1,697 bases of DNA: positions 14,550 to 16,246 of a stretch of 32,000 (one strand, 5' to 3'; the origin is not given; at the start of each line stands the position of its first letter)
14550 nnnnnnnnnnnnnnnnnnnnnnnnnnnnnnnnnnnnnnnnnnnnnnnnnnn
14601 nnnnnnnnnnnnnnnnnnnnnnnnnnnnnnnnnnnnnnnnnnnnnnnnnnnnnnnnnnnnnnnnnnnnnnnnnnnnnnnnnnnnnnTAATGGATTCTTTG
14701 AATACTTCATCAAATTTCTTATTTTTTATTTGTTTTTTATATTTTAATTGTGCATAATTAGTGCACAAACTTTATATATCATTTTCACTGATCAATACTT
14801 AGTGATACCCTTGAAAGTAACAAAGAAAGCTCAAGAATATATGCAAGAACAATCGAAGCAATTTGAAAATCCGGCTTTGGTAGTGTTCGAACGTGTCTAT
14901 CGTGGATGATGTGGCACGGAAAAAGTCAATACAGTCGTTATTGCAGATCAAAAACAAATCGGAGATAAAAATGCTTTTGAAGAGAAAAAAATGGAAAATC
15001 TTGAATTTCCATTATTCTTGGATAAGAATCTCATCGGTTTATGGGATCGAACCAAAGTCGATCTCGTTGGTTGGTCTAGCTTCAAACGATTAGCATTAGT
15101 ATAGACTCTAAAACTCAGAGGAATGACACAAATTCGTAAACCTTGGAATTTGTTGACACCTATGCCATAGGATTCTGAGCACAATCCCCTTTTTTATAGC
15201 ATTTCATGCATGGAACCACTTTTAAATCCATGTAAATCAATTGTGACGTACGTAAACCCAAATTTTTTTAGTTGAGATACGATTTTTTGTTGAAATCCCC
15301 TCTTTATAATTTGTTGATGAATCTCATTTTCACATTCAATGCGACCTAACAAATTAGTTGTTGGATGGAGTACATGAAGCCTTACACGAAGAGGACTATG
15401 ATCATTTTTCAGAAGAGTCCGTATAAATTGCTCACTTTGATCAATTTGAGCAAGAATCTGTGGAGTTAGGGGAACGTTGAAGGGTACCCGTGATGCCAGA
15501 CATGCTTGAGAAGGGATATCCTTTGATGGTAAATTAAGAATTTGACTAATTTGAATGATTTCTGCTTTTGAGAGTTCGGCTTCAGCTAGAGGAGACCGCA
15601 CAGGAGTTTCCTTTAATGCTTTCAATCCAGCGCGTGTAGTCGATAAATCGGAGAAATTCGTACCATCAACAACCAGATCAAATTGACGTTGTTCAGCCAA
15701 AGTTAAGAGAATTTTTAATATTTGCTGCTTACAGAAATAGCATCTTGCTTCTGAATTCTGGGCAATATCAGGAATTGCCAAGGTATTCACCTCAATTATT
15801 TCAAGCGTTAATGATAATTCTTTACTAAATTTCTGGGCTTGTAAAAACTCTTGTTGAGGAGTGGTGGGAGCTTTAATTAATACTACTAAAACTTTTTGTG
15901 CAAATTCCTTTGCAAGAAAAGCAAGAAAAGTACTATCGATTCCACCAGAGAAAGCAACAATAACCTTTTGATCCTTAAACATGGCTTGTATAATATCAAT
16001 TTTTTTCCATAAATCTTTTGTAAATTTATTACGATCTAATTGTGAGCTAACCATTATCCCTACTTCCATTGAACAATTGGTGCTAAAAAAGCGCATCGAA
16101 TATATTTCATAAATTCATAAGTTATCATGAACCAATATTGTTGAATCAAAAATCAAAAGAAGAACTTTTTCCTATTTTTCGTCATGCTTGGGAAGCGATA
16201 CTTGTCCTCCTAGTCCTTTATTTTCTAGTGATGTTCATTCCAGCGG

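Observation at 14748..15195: Unannotated HesB/IscA-like ORF with an in-frame UGA (G-U-C-G) and a eukaryote-style SECIS-like hairpin in its 3'UTR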

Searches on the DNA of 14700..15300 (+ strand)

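Call 9: search_rna_families(source=window, start=14700, end=15300, threshold=evalue, max_evalue=10, show_alignments=3)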
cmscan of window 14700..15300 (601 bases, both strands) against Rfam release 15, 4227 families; matches with E-value up to 10: 7.
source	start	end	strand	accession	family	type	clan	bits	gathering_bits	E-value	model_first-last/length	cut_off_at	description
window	15081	15148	+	RF00085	SNORD28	Gene; snRNA; snoRNA; CD-box;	-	18.2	50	3.9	1-75/75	no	Small nucleolar RNA SNORD28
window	14982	15019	+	RF00150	SNORD42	Gene; snRNA; snoRNA; CD-box;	-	16.7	39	9.8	1-68/68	no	Small nucleolar RNA SNORD42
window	14977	15047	+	RF00268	snoZ7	Gene; snRNA; snoRNA; CD-box;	CL00057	15.7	43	7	1-78/78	no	Small nucleolar RNA snoZ7/snoR77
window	14905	14994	-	RF01934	bxd_6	Gene; lncRNA;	-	15.3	50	3.2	1-93/93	no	Bithoraxoid conserved region 6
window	14839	15036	-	RF01578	RUF1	Gene; sRNA;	-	13.7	70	5.4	1-264/264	no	Plasmodium RNA of unkown function RUF1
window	14731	14775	-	RF02060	STnc410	Gene; sRNA;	-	12.3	50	5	1-158/158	no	Enterobacterial sRNA STnc410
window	14843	15018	+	RF04178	BTnc005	Gene; sRNA;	-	11.7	174.8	4.9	1-205/205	no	Bacteroides sRNA BTnc005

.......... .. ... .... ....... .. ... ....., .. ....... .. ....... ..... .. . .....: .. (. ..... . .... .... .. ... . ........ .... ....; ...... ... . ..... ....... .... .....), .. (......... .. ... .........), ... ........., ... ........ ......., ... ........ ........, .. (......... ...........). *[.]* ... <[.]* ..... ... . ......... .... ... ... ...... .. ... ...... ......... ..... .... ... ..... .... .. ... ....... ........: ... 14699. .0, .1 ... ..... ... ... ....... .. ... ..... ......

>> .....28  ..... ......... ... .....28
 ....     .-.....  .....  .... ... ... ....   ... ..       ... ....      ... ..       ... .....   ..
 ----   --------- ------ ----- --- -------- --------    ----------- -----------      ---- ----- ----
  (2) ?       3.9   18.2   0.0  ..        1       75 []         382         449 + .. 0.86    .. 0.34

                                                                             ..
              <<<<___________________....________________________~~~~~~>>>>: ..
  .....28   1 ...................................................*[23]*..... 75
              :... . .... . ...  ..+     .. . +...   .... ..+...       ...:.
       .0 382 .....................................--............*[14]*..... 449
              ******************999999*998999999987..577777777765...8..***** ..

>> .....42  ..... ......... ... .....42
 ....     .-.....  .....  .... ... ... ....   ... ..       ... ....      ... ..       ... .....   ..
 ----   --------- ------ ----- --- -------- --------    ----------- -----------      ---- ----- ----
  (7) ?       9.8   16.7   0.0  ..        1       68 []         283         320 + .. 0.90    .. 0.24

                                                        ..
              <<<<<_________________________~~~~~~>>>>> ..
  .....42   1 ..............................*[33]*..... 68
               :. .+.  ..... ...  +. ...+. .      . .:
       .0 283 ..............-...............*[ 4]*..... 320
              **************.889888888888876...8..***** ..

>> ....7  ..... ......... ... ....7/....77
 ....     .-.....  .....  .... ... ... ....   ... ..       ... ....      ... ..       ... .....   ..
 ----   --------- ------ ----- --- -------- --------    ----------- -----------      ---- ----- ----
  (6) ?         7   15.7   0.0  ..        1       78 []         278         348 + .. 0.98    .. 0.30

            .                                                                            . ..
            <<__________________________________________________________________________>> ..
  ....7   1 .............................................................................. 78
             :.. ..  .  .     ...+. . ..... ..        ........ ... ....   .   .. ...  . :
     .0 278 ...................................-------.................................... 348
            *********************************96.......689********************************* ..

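Call 66: build_rna_model(alignment_id=A4)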
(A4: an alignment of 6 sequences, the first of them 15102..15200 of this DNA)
Model R1 built from alignment A4 (6 sequences, 103 columns); structure: RNAalifold consensus.
model positions 100; base pairs 17; branch points 1; effective number of sequences 1.7; information 0.59 bits per position. Calibrated on 0.2 Mb of random sequence (short: E-values are rough).
structure used (alignment columns):
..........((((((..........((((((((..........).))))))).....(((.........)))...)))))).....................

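Call 67: search_with_rna_model(model_id=R1, sources=[window, L001, L002, L003, L004, L005, L006, L007, L008, L009, L010], max_evalue=10, show_alignments=10)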
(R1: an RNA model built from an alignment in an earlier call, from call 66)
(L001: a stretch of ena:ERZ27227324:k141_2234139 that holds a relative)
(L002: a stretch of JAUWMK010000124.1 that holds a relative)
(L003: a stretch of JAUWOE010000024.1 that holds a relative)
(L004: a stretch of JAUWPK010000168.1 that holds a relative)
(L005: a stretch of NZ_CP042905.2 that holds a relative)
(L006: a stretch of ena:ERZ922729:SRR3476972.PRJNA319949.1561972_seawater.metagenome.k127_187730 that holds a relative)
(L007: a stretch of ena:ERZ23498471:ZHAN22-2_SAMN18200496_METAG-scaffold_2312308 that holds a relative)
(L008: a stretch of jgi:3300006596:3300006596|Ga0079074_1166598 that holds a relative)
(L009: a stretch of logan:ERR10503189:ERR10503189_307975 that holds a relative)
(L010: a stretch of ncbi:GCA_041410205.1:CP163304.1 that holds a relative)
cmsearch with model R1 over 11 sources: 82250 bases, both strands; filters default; matches with E-value up to 10: 12.
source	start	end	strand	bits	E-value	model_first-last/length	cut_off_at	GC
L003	3304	3403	+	111.5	9.2e-21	1-100/100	no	0.28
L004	2823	2922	+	109.3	2.7e-20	1-100/100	no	0.31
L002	3304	3404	+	106.9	9.1e-20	1-100/100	no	0.36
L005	3302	3400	+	105.3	2e-19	1-100/100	no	0.29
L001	823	921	+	91.2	2e-16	1-100/100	no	0.36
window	15102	15200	+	86.6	1.9e-15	1-100/100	no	0.38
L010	10112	10210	+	86.3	2.2e-15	1-100/100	no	0.37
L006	639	741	+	35.2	0.00018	1-100/100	no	0.33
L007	476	544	+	26.4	0.014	1-70/100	3'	0.38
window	7362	7471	+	16.1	2.2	1-100/100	no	0.32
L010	15682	15776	+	14.3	5.3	1-100/100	no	0.24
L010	5199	5262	+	13.2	9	1-100/100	no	0.22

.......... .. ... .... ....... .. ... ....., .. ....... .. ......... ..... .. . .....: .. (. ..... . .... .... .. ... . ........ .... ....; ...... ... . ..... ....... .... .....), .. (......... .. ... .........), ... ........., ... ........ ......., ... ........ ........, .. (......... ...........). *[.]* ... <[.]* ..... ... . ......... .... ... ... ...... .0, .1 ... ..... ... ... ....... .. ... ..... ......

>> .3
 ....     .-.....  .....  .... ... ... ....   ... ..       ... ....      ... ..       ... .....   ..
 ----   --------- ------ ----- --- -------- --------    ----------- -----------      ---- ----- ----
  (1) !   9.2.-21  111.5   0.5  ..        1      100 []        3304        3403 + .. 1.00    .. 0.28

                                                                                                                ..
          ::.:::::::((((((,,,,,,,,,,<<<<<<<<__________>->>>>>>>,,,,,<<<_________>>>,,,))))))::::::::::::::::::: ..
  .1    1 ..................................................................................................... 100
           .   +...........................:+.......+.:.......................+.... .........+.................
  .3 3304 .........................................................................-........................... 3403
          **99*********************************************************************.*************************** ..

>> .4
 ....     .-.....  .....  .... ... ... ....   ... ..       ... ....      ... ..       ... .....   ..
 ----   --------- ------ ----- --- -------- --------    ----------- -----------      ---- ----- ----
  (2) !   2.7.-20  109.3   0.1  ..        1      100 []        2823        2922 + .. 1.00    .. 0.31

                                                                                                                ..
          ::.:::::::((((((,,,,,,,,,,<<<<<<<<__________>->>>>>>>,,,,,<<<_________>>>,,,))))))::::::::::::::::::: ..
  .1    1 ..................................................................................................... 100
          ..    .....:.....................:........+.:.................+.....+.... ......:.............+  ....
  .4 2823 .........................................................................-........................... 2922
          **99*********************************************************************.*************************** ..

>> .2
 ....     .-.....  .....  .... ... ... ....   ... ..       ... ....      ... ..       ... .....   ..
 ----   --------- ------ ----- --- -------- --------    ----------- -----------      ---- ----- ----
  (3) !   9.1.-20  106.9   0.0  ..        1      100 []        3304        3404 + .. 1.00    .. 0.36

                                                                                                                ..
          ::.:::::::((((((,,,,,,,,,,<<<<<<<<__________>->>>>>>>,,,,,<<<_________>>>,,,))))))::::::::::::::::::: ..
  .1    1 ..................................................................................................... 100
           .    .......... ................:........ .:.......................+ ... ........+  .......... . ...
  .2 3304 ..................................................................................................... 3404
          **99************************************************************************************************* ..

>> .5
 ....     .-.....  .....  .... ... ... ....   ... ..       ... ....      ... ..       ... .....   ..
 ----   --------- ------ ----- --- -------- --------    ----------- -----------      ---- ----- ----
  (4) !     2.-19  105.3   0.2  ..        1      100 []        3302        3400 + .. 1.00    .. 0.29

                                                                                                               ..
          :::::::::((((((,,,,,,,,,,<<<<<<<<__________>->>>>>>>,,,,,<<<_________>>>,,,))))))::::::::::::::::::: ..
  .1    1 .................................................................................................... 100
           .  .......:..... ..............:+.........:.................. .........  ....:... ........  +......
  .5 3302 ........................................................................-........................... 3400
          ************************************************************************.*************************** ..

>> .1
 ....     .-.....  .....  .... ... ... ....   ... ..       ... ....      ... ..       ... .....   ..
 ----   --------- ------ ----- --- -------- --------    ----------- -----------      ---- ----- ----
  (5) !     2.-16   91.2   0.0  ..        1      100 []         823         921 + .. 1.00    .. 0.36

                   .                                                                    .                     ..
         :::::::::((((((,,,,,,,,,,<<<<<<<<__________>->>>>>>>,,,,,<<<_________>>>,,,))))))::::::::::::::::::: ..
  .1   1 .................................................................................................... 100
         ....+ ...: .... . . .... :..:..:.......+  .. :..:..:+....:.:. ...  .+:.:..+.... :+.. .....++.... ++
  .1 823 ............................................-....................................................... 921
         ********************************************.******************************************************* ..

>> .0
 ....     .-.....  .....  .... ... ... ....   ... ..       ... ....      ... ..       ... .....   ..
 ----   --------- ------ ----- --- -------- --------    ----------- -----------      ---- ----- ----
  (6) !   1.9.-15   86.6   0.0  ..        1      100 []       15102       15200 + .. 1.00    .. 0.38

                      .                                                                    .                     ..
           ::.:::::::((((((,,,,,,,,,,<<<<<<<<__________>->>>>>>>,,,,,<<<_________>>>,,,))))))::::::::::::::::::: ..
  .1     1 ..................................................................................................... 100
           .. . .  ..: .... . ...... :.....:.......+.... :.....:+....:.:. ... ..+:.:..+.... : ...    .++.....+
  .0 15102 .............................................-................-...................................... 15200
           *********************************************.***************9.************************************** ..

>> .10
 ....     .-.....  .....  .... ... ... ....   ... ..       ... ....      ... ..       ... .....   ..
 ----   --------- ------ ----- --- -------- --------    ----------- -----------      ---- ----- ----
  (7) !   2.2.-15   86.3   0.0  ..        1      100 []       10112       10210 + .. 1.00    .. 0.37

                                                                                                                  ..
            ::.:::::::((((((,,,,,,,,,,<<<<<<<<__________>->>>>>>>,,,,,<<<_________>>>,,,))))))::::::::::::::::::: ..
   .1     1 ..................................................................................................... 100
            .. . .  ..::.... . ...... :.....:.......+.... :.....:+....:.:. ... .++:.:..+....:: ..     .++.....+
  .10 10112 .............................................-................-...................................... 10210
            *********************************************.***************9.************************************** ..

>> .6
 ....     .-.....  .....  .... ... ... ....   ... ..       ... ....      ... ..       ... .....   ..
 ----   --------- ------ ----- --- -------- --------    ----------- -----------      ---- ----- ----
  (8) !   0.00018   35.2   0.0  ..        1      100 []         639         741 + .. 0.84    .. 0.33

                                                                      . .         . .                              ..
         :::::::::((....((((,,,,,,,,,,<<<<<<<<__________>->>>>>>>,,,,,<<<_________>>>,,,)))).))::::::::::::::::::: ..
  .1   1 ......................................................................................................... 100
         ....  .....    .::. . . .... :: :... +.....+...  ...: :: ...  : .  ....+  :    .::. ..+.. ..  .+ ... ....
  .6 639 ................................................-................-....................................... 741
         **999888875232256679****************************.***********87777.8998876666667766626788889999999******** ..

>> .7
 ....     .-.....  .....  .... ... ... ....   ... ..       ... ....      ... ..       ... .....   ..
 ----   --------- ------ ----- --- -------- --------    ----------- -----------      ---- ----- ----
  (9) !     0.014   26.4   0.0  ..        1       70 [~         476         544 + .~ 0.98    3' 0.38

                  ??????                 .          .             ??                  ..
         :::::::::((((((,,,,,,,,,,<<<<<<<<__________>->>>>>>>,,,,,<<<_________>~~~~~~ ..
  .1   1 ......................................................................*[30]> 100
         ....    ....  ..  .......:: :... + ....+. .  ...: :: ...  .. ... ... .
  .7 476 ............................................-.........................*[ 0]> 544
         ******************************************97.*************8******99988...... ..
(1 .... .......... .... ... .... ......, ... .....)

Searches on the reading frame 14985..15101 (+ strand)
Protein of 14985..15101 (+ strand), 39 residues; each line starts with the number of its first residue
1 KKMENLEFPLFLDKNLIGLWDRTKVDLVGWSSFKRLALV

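Call 74: find_related_loci(query=A7, collection=metagenome_contigs, flank=1500)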
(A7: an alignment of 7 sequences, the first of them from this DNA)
Query A7 (39 aa) in metagenome_contigs; peptide patterns used: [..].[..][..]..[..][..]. (x = any residue, [..] = any of these).
76 stretches matched a pattern; 3 encode a relative of the query (tblastn E <= 1e-3); 3 distinct loci.
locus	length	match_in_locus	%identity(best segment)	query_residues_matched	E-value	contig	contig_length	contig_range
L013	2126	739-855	51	1-39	4e-12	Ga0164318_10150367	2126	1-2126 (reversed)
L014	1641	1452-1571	50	1-39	6e-12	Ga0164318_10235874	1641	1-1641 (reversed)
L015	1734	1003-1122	53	1-39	7e-12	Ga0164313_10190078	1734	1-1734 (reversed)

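Call 95: search_protein_families(library=ncbifam, proteins=[L013:987-1847:-], max_evalue=0.00001)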
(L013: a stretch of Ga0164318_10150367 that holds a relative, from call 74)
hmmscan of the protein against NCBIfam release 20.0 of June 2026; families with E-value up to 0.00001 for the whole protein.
L013:987-1847:- (286 aa): 6 families
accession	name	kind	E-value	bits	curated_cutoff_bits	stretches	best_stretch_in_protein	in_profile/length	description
TIGR00268.2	TIGR00268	equivalog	1.4e-67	227.7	150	1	20-280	6-258/259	ATP-dependent sacrificial sulfur transferase LarE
NF049949.1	tRNAsynTtuAPyrococ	equivalog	1.7e-08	34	450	1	18-136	39-161/292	tRNA-5-methyluridine(54) 2-sulfurtransferase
NF010587.0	PRK13980.1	equivalog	4.7e-07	29.3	255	1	22-100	27-107/267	NAD+ synthase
TIGR00552.1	nadE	equivalog_domain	8.4e-07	28.4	63.65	1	18-93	15-93/251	NAD(+) synthase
TIGR02432.1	lysidine_TilS_N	equivalog_domain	2.1e-06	27.8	93.6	1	28-196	1-173/189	tRNA lysidine(34) synthetase TilS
NF000848.1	PRK00074.1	equivalog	2.9e-06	26.2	400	1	8-135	195-328/512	glutamine-hydrolyzing GMP synthase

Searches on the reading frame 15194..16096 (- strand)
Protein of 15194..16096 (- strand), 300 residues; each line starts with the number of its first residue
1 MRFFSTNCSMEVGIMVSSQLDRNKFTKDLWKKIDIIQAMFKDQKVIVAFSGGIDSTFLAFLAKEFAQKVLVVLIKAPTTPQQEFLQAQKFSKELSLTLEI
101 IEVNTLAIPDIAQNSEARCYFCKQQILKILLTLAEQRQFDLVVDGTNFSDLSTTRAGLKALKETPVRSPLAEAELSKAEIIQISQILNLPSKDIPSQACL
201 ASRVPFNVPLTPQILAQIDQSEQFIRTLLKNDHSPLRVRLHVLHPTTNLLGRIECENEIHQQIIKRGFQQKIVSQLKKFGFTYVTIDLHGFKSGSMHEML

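Call 30: search_protein_families(library=pfam, proteins=[window:15194-16096:-], max_evalue=0.001)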
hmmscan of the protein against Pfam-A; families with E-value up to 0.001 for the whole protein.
window:15194-16096:- (300 aa): 6 families
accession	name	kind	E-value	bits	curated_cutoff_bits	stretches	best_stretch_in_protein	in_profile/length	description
PF02540.23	NAD_synthase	-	8.5e-08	32.1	21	1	42-106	18-84/242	NAD synthase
PF06508.19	QueC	-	4e-07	30.2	22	1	44-107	1-64/210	Queuosine biosynthesis protein QueC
PF24167.1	DUF7411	-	2.7e-06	27.5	28.7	1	44-150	2-107/194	Family of unknown function (DUF7411)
PF02568.20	ThiI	-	3.2e-06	27.3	20.5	1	42-188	3-160/197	Thiamine biosynthesis protein (ThiI)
PF00733.27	Asn_synthase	-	3.4e-05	24.1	21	1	38-105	13-81/354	Asparagine synthase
PF01171.26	ATP_bind_3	-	0.00019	21.6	27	1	44-105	1-68/182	PP-loop family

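Call 95: search_protein_families(library=ncbifam, proteins=[window:15194-16096:-], max_evalue=0.00001)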
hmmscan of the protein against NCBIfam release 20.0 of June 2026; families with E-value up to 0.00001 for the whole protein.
window:15194-16096:- (300 aa): 9 families
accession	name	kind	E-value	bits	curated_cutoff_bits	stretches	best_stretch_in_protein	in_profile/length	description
TIGR00268.2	TIGR00268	equivalog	9.5e-72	241.4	150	1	37-296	8-258/259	ATP-dependent sacrificial sulfur transferase LarE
NF010587.0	PRK13980.1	equivalog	6.7e-10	38.6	255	1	17-107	6-98/267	NAD+ synthase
NF049949.1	tRNAsynTtuAPyrococ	equivalog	1.6e-08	34.1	450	1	24-150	29-159/292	tRNA-5-methyluridine(54) 2-sulfurtransferase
TIGR00552.1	nadE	equivalog_domain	5.2e-08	32.4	63.65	1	41-108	21-91/251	NAD(+) synthase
TIGR00884.1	guaA_Cterm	equivalog_domain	6.2e-07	29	338.75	1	32-156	6-135/310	glutamine-hydrolyzing GMP synthase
NF000848.1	PRK00074.1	equivalog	3.3e-06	26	400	1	29-150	200-327/512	glutamine-hydrolyzing GMP synthase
TIGR03573.1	WbuX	subfamily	3.8e-06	26.6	203.2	1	18-151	35-175/344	N-acetyl sugar amidotransferase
TIGR00342.1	TIGR00342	equivalog_domain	3.8e-06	26.2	264.5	1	41-188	171-328/373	tRNA uracil 4-sulfurtransferase ThiI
NF006351.0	PRK08576.1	equivalog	5.1e-06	25.3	290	1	12-101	203-291/436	hypothetical protein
